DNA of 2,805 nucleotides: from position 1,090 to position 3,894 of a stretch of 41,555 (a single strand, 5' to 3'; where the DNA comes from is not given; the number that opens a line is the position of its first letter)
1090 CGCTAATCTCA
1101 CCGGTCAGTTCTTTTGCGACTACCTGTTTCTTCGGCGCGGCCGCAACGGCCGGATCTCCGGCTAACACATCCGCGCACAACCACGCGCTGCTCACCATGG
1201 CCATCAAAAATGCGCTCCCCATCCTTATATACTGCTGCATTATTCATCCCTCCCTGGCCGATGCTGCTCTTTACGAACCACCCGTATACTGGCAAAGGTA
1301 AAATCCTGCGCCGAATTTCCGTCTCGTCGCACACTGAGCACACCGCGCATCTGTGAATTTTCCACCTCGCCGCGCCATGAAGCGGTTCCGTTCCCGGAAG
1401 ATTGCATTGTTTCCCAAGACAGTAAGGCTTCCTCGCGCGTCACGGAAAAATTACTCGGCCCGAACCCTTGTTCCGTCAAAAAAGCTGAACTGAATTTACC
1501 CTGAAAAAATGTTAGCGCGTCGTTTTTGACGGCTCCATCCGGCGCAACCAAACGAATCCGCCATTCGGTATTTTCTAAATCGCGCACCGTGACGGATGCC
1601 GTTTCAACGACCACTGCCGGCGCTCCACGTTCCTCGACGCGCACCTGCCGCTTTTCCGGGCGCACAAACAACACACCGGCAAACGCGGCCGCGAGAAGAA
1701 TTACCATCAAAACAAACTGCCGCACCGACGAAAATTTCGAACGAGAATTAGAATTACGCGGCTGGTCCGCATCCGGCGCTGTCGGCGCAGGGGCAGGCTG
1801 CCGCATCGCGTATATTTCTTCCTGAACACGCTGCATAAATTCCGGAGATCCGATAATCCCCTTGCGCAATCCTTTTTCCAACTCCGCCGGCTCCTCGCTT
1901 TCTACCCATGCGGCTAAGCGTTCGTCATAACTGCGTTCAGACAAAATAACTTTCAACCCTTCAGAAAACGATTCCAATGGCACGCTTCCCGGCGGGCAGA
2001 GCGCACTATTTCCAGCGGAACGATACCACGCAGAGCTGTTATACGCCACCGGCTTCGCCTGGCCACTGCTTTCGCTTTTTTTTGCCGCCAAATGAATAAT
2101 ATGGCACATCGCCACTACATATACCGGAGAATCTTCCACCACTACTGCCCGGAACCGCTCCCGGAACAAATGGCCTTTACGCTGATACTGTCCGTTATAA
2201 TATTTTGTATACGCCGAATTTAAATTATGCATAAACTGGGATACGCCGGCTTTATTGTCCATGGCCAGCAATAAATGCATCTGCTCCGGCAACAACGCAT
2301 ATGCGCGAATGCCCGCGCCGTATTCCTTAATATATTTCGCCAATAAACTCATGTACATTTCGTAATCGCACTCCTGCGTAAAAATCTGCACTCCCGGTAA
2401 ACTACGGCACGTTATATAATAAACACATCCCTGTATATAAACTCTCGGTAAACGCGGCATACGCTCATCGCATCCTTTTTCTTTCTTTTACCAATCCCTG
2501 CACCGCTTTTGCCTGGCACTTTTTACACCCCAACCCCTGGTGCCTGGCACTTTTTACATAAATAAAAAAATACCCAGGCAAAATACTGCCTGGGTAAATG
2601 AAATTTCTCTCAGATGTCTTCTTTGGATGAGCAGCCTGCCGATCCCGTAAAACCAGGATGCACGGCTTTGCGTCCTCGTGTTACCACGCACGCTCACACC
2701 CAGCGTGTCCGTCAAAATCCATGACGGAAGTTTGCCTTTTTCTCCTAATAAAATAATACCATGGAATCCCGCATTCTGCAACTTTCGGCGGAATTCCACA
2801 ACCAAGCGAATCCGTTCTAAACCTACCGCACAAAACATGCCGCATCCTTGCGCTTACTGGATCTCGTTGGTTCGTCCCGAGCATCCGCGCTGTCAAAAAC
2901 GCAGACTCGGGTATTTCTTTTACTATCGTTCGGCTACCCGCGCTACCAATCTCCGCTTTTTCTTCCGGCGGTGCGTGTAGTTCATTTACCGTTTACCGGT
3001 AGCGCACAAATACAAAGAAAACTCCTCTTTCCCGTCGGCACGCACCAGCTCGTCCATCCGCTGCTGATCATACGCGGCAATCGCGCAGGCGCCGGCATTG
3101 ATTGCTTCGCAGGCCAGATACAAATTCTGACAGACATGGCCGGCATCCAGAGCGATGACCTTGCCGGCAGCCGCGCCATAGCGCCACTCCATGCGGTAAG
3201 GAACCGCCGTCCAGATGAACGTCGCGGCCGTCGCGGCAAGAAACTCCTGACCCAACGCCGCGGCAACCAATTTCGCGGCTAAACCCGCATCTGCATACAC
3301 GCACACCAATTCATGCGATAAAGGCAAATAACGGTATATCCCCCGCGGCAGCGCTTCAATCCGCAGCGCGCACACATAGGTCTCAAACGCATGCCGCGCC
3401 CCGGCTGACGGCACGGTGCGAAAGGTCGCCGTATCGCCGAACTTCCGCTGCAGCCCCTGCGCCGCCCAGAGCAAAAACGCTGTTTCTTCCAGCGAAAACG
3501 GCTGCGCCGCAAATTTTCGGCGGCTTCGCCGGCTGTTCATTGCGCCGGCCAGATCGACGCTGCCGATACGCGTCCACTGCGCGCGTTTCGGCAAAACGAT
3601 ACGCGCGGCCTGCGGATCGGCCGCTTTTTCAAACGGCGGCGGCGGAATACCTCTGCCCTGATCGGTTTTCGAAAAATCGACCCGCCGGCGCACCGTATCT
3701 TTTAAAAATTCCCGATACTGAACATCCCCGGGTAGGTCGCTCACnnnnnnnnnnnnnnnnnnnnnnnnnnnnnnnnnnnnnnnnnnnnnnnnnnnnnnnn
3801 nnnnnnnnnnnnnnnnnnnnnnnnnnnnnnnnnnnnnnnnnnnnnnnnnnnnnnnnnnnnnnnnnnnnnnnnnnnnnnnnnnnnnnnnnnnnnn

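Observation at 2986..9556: Six translationally coupled genes: CheC, two ComFB-CheR fusions, exported nuclease, EIIA-fused antiporter, SagB-like nitroreductase, with no core chemotaxis genes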

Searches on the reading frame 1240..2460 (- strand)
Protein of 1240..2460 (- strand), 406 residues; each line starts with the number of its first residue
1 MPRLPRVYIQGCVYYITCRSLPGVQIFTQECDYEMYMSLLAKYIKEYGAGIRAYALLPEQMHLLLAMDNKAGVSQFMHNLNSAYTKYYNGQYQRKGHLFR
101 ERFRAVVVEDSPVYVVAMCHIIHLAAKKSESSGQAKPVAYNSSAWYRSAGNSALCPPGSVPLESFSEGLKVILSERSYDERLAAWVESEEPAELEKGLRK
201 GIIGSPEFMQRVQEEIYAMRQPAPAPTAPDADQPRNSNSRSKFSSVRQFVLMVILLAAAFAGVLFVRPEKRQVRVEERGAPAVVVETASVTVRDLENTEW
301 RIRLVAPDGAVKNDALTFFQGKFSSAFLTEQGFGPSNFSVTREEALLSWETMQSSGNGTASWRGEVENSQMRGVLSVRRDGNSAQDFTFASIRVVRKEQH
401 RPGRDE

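Call 3: search_protein_families(library=pfam, proteins=[window:1240-2460:-], max_evalue=0.01)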
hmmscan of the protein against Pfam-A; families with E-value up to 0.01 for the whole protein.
window:1240-2460:- (406 aa): 1 family
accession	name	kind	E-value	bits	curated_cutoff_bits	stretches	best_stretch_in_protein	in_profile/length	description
PF01797.21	Y1_Tnp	-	2.2e-09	37.9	23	1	24-116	17-114/121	Transposase IS200 like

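Call 48: search_protein_families(library=ncbifam, proteins=[window:1240-2460:-], max_evalue=0.001)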
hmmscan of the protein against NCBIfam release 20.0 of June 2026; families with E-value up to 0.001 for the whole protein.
window:1240-2460:- (406 aa): 1 family
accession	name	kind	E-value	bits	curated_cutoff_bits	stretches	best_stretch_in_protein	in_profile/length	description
NF047646.1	REP_Tyr_transpos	equivalog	6.7e-08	32.5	80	1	4-120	2-126/146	REP-associated tyrosine transposase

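Call 62: search_protein_families(library=padloc, proteins=[window:1240-2460:-], max_evalue=0.001)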
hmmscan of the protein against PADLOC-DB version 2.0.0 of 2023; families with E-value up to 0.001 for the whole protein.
window:1240-2460:- (406 aa): 0 families

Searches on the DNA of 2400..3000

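Call 57: search_rna_families(source=window, start=2400, end=3000, threshold=evalue, max_evalue=0.1, show_alignments=2)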
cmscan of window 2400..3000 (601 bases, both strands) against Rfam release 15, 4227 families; matches with E-value up to 0.1: 1.
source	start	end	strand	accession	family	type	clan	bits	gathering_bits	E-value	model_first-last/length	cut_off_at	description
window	2626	2745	-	RF03167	c-di-GMP-I-GGC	Cis-reg; riboswitch;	CL00126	35.2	59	1.5e-06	1-80/80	no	c-di-GMP-I-GGC riboswitch aptamer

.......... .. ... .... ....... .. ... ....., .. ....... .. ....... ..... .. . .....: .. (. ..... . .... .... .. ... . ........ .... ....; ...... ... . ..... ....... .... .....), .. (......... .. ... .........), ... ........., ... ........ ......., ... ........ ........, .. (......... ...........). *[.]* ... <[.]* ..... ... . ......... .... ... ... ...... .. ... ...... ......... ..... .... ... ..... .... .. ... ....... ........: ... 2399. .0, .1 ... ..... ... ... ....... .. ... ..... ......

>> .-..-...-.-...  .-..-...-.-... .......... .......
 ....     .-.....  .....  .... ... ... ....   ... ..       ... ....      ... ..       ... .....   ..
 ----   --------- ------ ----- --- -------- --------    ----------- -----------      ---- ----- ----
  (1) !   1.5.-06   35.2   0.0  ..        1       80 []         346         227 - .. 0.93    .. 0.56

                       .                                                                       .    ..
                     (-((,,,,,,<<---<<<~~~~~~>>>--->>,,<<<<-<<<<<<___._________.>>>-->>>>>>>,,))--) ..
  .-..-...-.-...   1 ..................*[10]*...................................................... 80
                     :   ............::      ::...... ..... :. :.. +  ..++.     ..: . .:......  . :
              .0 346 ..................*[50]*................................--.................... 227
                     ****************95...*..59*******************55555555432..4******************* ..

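Call 60: search_rna_families(source=window, start=2500, end=2900, threshold=gathering, show_alignments=1)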
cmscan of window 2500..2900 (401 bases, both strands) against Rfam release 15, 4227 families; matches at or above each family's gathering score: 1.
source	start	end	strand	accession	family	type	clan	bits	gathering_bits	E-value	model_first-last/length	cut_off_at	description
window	2627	2746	-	RF01051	c-di-GMP-I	Cis-reg; riboswitch;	CL00126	38.2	35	4.2e-06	1-87/87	no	c-di-GMP-I riboswitch aptamer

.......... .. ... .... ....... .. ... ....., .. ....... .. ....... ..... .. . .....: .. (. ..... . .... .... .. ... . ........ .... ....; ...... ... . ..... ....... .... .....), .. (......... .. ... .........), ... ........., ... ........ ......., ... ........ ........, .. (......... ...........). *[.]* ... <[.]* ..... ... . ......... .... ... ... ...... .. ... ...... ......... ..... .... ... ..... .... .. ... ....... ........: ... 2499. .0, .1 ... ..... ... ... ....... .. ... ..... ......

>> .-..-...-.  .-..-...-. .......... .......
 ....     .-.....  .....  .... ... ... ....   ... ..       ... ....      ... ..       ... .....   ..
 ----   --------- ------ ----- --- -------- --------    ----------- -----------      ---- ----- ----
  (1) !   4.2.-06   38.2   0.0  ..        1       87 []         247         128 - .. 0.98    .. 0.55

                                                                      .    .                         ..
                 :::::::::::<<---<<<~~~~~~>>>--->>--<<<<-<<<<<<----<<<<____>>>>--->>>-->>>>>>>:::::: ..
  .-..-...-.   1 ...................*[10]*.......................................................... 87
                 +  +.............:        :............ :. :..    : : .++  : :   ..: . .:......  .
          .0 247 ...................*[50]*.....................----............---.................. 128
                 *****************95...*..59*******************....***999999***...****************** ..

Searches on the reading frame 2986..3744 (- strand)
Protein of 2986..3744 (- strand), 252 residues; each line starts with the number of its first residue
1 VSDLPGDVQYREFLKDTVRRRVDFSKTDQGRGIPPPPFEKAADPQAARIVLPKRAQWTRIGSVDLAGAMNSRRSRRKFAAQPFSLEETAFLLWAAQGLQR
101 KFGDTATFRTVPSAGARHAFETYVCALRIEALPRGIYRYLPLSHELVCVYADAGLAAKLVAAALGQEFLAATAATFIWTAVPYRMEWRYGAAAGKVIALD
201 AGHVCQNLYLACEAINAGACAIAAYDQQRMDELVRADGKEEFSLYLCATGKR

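Call 3: search_protein_families(library=pfam, proteins=[window:2986-3744:-], max_evalue=0.01)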
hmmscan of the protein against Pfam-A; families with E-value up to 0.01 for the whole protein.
window:2986-3744:- (252 aa): 1 family
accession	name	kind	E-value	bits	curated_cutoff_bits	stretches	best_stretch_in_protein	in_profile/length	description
PF00881.29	Nitroreductase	-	1.5e-22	81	23.5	1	71-251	3-167/167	Nitroreductase family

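Call 48: search_protein_families(library=ncbifam, proteins=[window:2986-3744:-], max_evalue=0.001)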
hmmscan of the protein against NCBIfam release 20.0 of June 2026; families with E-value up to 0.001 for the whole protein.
window:2986-3744:- (252 aa): 2 families
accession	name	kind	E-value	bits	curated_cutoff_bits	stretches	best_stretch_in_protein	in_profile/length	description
TIGR03605.1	antibiot_sagB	domain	1.4e-29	102.9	78.4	1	85-250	2-172/173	SagB family peptide dehydrogenase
TIGR04511.1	SagB_rel_DH_2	exception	4.1e-28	98.5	240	1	30-252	146-369/380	putative peptide maturation dehydrogenase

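Call 62: search_protein_families(library=padloc, proteins=[window:2986-3744:-], max_evalue=0.001)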
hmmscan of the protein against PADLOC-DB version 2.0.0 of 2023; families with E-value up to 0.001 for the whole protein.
window:2986-3744:- (252 aa): 0 families
